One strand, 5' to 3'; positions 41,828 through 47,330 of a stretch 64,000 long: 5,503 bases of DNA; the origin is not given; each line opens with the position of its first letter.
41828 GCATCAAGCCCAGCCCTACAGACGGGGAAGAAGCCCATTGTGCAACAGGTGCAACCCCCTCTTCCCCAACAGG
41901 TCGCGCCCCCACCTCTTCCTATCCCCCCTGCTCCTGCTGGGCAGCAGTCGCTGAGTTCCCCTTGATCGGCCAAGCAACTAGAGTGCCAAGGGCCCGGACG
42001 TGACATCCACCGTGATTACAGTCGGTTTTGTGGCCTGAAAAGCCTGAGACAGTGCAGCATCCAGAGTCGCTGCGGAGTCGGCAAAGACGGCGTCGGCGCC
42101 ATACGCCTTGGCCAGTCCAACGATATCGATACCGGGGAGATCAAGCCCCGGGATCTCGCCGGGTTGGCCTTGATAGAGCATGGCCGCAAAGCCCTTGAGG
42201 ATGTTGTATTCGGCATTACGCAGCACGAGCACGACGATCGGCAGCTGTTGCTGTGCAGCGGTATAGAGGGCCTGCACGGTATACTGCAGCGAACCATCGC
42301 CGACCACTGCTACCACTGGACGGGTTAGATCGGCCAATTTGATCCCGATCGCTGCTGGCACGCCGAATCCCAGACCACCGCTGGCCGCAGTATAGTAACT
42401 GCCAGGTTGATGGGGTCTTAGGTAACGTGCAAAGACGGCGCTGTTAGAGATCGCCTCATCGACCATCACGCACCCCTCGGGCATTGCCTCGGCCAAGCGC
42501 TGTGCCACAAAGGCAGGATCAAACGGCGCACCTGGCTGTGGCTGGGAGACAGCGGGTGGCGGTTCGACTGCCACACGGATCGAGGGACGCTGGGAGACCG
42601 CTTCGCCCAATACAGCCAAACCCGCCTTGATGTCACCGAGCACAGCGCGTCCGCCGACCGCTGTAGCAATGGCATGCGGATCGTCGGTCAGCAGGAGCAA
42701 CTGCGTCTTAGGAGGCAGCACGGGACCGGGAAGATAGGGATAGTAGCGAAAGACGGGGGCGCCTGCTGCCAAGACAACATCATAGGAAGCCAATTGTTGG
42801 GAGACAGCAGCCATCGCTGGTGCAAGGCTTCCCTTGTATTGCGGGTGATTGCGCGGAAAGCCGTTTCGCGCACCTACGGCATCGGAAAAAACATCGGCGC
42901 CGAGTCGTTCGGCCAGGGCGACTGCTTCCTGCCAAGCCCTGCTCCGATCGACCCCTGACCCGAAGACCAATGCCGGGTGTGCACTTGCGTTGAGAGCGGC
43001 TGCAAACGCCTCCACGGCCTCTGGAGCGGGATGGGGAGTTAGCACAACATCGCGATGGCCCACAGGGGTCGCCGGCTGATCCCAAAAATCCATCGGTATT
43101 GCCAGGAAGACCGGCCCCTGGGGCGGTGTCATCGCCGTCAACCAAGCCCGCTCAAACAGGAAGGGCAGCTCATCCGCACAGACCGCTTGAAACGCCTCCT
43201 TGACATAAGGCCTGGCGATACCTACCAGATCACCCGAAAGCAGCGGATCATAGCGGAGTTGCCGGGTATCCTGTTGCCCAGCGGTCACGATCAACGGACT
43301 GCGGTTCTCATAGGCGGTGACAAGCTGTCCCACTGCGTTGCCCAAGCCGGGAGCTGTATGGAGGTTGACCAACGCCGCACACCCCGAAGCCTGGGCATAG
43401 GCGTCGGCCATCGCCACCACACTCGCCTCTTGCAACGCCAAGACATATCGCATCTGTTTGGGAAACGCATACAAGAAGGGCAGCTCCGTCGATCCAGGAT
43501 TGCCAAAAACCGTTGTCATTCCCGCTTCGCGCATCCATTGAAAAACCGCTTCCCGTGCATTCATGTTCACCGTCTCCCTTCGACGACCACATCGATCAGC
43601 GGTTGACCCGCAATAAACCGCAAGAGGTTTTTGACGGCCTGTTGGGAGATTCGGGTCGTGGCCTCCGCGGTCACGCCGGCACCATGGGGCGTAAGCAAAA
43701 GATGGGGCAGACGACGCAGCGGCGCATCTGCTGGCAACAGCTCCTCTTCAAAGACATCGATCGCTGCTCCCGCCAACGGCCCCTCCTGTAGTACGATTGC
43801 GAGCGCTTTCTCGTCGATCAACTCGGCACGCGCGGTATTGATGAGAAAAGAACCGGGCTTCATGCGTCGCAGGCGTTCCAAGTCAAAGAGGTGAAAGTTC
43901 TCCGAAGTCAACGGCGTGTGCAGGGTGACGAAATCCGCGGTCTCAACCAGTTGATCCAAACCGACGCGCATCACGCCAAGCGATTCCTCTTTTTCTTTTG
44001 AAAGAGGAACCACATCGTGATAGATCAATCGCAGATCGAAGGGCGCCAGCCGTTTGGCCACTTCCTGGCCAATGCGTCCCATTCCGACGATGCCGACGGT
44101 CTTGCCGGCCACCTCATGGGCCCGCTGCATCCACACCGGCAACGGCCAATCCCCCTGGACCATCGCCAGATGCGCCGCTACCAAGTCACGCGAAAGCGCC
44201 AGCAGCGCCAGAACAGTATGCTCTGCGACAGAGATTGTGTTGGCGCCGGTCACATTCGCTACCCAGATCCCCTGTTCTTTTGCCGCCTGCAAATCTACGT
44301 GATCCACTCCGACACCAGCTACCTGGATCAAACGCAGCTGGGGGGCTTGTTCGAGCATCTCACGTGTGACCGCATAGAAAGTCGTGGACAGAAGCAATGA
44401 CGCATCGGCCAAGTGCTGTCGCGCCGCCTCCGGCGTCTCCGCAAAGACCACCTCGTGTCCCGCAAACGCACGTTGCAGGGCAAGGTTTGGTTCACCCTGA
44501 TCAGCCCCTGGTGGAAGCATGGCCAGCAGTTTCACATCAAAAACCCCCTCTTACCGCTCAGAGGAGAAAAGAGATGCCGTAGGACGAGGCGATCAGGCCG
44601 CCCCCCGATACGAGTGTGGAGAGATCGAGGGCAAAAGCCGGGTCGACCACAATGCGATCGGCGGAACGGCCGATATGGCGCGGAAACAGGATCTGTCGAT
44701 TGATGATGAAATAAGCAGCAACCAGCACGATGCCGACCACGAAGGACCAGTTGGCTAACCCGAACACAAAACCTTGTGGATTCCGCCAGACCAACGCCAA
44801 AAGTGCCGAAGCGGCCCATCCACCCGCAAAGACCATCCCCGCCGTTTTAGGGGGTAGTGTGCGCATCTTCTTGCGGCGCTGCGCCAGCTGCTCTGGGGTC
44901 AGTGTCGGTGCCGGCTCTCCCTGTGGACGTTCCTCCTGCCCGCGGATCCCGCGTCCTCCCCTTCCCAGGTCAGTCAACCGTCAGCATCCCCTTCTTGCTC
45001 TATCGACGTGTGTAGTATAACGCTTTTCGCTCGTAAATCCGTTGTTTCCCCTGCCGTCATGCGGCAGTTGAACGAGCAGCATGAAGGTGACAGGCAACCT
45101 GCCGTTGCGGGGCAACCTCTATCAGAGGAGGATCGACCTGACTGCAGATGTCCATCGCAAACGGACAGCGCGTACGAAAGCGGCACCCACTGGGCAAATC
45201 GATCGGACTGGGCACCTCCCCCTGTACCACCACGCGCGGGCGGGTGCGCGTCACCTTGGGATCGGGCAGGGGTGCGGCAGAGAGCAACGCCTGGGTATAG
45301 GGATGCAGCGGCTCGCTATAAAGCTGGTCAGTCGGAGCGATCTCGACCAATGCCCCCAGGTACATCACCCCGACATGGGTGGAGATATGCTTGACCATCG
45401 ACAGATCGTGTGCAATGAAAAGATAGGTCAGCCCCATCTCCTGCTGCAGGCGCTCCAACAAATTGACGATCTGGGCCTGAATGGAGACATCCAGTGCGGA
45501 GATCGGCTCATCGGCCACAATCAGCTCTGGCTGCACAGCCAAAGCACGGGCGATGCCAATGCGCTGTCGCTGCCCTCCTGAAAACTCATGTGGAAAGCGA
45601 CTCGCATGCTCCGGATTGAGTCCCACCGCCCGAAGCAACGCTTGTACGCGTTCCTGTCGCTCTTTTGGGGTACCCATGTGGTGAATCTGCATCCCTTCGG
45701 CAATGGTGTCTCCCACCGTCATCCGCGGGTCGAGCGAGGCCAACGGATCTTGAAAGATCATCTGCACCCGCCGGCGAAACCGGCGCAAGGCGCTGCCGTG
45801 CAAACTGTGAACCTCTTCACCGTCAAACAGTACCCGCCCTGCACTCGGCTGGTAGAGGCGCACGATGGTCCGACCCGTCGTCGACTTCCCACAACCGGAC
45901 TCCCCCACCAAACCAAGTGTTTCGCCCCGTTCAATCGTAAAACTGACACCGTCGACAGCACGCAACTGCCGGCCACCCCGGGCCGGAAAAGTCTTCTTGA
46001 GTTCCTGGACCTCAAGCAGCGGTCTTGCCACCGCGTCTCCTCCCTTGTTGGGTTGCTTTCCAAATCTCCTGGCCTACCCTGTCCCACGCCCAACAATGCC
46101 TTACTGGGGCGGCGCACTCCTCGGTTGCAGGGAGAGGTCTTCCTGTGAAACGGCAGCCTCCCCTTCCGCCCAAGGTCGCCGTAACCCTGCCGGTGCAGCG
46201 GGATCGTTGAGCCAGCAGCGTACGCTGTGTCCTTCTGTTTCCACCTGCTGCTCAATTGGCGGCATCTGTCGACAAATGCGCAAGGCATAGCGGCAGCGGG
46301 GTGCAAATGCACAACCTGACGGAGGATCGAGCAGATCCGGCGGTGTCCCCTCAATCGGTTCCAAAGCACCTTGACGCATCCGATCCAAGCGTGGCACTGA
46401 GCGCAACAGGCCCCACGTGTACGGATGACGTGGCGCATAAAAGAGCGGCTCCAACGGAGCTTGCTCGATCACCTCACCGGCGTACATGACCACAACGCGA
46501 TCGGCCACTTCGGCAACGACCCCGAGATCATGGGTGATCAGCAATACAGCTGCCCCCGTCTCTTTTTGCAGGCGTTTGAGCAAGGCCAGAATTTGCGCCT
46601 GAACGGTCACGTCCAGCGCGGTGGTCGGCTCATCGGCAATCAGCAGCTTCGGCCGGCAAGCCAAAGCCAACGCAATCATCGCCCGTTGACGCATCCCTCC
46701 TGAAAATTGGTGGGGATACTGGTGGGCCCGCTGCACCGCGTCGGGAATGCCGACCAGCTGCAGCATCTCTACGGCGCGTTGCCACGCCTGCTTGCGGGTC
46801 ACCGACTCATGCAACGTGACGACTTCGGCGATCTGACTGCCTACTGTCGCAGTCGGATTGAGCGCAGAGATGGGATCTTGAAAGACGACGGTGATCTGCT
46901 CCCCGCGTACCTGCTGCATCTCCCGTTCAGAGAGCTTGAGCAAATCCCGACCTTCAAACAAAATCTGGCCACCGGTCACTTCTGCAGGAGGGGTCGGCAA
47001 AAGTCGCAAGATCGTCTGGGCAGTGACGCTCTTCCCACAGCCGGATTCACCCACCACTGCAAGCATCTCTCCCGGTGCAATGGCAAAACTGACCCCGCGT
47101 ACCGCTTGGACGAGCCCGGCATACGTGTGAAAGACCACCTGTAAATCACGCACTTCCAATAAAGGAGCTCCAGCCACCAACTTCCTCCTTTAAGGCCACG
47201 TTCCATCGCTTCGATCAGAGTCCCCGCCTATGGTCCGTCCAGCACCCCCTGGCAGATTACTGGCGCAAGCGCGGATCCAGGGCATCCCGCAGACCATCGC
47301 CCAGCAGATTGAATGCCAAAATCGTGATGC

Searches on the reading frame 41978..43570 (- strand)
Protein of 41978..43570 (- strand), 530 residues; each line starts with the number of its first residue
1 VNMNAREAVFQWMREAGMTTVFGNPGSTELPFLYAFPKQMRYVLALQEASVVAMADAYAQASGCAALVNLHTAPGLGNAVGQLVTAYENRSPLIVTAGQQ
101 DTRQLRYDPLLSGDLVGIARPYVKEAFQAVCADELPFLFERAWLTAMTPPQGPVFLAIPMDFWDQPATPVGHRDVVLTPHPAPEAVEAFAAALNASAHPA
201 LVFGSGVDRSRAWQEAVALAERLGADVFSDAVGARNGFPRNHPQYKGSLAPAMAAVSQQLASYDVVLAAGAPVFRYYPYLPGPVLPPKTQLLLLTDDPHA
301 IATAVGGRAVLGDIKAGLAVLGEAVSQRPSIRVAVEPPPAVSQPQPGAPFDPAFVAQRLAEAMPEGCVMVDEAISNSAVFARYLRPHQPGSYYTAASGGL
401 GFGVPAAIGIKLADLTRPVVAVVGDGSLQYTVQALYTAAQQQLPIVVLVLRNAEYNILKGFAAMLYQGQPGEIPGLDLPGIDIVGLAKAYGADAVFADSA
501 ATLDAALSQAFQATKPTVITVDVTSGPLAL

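Call 73: search_protein_families(library=pfam, max_evalue=0.00001, proteins=[window:41978-43570:-])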
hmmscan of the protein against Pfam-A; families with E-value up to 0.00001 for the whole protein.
window:41978-43570:- (530 aa): 3 families
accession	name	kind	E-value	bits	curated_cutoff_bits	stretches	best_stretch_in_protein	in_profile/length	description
PF02775.26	TPP_enzyme_C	-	9e-33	113.6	21.9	1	377-521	6-151/151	Thiamine pyrophosphate enzyme, C-terminal TPP binding domain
PF02776.23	TPP_enzyme_N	-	6.1e-31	107.1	26.8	1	3-106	1-106/119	Thiamine pyrophosphate enzyme, N-terminal TPP binding domain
PF00205.28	TPP_enzyme_M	-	4.2e-17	62.6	30.4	1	186-319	1-135/137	Thiamine pyrophosphate enzyme, central domain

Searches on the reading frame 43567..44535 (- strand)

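Call 73: search_protein_families(library=pfam, max_evalue=0.00001, proteins=[window:43567-44535:-])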
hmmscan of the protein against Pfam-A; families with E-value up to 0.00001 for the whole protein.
window:43567-44535:- (322 aa): 2 families
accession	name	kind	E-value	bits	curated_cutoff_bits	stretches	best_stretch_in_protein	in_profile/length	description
PF02826.25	2-Hacid_dh_C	-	2e-56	190.6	25.1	1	110-286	3-178/178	D-isomer specific 2-hydroxyacid dehydrogenase, NAD binding domain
PF00389.36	2-Hacid_dh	-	3.1e-30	105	24.6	1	28-317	21-133/134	D-isomer specific 2-hydroxyacid dehydrogenase, catalytic domain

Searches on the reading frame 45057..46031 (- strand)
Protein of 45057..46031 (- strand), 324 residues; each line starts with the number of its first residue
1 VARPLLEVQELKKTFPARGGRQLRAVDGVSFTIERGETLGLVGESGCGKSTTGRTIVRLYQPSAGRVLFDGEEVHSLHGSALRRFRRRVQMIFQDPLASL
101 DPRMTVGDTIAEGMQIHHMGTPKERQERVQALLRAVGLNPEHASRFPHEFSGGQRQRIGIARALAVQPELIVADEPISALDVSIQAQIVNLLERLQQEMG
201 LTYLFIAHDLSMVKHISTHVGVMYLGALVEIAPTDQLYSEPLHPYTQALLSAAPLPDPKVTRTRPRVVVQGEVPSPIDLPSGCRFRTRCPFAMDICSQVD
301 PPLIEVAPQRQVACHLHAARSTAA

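Call 74: search_protein_families(library=pfam, max_evalue=0.00001, proteins=[window:45057-46031:-])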
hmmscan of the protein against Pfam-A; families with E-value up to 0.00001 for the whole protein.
window:45057-46031:- (324 aa): 2 families
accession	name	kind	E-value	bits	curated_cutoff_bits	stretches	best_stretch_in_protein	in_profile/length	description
PF00005.33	ABC_tran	-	2.1e-36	126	25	1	27-177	2-136/137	ABC transporter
PF08352.17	oligo_HPY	-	1.4e-20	73.9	27.1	1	229-296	1-65/65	Oligopeptide/dipeptide transporter, C-terminal region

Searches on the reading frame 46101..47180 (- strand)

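Call 74: search_protein_families(library=pfam, max_evalue=0.00001, proteins=[window:46101-47180:-])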
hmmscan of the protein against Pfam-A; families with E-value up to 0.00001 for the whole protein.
window:46101-47180:- (359 aa): 4 families
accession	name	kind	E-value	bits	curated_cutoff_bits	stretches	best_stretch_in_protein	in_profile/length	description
PF00005.33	ABC_tran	-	3.6e-31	109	25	1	28-187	2-137/137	ABC transporter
PF08352.17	oligo_HPY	-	4.1e-20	72.4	27.1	1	238-303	1-65/65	Oligopeptide/dipeptide transporter, C-terminal region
PF13304.12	AAA_21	-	2.3e-07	31.6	27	1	155-222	234-303/304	AAA domain, putative AbiEii toxin, Type IV TA system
PF13401.12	AAA_22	-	6.6e-06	26.9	27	0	39-215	7-121/130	AAA domain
